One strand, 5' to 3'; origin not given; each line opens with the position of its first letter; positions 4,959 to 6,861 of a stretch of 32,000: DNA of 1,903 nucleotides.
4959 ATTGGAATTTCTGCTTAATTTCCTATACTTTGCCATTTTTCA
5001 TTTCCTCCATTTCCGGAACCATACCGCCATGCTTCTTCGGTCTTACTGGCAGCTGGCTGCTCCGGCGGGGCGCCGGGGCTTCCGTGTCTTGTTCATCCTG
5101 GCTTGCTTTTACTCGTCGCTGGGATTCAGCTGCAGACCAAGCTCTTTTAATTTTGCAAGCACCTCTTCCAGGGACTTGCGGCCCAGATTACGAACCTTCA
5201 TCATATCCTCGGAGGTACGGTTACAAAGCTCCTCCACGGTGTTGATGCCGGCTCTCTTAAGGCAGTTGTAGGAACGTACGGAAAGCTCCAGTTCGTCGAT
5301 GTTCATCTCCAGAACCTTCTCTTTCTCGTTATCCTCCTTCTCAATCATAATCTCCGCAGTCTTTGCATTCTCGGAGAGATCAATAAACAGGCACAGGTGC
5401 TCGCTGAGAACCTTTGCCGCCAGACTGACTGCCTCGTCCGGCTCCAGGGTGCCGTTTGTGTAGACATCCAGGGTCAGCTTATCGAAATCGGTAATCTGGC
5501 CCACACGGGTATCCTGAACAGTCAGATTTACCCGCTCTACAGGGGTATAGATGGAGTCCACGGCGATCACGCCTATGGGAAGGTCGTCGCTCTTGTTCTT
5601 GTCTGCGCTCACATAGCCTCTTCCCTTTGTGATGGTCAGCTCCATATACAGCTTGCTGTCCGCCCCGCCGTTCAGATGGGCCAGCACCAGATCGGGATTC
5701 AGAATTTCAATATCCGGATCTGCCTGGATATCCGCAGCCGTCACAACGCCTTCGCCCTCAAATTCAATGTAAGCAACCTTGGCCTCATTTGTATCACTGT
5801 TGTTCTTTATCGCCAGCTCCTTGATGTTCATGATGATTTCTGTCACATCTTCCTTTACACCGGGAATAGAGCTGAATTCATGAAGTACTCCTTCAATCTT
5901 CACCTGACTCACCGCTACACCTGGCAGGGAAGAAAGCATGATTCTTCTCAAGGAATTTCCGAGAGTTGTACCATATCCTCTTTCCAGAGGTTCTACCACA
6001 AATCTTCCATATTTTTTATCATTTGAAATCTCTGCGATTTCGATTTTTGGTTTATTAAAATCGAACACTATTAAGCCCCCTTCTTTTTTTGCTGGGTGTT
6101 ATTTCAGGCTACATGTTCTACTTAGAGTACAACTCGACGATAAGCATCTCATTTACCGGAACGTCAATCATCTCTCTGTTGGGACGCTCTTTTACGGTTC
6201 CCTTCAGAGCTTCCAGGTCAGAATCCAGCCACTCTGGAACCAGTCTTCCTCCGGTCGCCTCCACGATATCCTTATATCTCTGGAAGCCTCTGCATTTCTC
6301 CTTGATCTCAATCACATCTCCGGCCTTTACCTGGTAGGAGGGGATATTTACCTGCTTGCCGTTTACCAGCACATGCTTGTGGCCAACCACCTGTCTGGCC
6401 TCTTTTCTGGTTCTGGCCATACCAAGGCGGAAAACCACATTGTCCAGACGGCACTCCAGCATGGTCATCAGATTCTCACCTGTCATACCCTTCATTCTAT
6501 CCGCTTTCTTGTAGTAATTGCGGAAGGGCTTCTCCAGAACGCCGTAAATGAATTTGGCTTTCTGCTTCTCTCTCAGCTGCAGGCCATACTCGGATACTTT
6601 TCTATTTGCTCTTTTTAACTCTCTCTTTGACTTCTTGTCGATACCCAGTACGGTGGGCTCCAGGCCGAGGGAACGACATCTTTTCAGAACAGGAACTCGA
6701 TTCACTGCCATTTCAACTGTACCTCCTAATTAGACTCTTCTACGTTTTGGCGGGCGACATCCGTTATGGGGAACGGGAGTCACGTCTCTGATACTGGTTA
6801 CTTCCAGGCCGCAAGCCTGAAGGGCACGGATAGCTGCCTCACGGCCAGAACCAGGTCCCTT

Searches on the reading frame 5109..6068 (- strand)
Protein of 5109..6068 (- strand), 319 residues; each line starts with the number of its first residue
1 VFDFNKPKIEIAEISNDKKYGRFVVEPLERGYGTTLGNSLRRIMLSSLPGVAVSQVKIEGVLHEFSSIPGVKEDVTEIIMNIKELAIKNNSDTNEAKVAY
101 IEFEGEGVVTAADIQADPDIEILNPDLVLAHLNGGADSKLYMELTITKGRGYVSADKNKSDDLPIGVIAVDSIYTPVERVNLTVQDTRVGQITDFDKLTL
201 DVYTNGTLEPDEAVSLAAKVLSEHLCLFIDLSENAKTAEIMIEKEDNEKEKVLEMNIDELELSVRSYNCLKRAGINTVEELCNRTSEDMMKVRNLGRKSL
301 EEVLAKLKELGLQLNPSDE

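Call 34: search_protein_families(library=pfam, proteins=[window:5109-6068:-], max_evalue=0.00001)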
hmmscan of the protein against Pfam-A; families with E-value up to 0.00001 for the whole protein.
window:5109-6068:- (319 aa): 3 families
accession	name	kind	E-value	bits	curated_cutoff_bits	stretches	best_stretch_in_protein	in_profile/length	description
PF01000.31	RNA_pol_A_bac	-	1.7e-36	125.5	33.9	1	56-175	1-119/119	RNA polymerase Rpb3/RpoA insert domain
PF03118.21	RNA_pol_A_CTD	-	6.6e-28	96.7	23.8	1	244-309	2-67/67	Bacterial RNA polymerase, alpha chain C terminal domain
PF01193.29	RNA_pol_L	-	7.4e-25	86.9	24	1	26-225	1-74/74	RNA polymerase Rpb3/Rpb11 dimerisation domain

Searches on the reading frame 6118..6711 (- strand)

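Call 34: search_protein_families(library=pfam, proteins=[window:6118-6711:-], max_evalue=0.00001)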
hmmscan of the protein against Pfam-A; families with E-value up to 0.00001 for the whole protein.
window:6118-6711:- (197 aa): 2 families
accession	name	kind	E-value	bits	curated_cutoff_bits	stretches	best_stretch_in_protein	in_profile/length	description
PF01479.30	S4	-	7.1e-20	70.9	22.8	1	88-134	2-48/48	S4 domain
PF00163.24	Ribosomal_S4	-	2.1e-19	70.5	23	1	10-86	8-95/95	Ribosomal protein S4/S9 N-terminal domain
